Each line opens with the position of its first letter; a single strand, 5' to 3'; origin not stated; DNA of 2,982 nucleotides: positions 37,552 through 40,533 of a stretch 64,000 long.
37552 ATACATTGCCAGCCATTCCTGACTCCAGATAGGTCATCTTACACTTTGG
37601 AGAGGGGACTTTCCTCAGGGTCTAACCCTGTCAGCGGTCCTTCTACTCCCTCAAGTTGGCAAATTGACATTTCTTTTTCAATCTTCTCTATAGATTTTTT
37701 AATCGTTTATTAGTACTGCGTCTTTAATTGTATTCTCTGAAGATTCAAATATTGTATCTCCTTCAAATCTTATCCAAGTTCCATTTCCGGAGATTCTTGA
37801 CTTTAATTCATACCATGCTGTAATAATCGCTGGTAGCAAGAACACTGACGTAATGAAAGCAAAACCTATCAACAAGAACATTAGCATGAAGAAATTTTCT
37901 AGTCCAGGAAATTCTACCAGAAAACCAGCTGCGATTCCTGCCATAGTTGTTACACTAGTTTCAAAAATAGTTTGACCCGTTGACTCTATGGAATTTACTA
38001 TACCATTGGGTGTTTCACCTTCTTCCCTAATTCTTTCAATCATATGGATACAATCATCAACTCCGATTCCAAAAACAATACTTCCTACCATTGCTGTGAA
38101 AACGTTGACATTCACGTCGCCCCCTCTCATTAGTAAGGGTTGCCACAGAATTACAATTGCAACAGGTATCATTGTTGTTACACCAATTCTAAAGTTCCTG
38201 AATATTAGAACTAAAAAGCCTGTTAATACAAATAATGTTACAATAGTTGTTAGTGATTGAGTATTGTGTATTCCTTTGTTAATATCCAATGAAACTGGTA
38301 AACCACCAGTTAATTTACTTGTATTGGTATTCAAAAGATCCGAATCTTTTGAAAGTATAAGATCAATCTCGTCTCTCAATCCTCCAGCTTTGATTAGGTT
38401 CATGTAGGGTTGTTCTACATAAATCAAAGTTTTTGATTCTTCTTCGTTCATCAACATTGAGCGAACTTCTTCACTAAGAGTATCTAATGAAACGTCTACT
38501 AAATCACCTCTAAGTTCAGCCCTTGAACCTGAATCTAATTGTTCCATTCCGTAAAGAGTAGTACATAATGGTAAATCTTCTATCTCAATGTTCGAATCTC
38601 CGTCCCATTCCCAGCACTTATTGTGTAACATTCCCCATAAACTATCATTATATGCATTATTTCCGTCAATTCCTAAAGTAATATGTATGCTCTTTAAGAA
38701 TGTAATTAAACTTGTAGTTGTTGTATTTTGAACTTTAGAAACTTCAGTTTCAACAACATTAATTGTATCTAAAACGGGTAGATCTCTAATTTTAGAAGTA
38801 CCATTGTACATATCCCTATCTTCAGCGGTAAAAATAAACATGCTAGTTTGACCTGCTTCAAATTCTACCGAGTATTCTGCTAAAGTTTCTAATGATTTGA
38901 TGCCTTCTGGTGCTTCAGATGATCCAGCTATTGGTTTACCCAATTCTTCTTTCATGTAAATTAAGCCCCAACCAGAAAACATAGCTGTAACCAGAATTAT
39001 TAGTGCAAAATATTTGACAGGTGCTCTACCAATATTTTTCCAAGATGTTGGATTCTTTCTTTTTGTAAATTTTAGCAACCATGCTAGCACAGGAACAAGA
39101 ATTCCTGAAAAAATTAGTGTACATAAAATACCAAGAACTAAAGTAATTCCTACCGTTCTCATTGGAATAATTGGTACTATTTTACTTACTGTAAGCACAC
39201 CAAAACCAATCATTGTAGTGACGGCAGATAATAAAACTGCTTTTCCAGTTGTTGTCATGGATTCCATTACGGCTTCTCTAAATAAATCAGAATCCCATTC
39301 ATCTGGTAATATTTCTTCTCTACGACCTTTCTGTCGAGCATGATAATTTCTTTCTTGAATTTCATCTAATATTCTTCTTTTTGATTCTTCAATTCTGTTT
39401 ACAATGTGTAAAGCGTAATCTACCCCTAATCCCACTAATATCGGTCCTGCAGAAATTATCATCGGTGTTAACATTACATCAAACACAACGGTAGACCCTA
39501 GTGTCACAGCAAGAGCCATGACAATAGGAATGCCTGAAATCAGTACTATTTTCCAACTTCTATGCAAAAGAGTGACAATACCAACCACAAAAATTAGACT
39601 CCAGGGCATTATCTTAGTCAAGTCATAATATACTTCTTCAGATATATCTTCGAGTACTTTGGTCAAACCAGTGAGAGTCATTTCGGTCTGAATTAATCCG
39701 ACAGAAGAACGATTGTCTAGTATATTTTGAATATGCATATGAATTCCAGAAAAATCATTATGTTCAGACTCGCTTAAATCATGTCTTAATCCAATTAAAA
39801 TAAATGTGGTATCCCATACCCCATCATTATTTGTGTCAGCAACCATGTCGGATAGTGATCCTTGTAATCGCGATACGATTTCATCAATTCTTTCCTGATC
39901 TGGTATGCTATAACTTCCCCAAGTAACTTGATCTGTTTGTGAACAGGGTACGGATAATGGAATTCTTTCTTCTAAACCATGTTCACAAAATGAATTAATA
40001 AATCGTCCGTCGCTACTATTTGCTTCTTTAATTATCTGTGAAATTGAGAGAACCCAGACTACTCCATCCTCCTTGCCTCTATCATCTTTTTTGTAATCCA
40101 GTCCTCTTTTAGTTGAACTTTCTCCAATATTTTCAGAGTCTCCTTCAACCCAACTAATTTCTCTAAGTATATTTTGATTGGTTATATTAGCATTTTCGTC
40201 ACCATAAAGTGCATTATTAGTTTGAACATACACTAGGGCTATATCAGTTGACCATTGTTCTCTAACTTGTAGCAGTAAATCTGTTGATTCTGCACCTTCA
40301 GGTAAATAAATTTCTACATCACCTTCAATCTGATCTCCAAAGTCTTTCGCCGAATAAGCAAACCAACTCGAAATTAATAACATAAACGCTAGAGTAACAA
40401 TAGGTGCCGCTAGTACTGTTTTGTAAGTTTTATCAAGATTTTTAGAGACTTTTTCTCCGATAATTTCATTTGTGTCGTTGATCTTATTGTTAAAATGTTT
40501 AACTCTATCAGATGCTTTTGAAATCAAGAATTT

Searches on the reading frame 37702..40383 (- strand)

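Call 75: search_protein_families(library=pfam, proteins=[window:37702-40383:-], max_evalue=0.001)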
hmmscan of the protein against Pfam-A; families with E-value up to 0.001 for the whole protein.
window:37702-40383:- (894 aa): 4 families
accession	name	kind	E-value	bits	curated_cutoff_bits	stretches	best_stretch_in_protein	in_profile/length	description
PF03176.21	MMPL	-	2.3e-20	73.3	20.5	3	232-337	122-232/333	MMPL family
PF12349.14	Sterol-sensing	-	8.9e-09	35.8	22.3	1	731-855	6-134/153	Sterol-sensing domain of SREBP cleavage-activation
PF00873.25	ACR_tran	-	3.1e-07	29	28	1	262-444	340-497/1021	AcrB/AcrD/AcrF family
PF02460.24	Patched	-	8.6e-06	26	23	1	760-854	57-154/156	Patched SSD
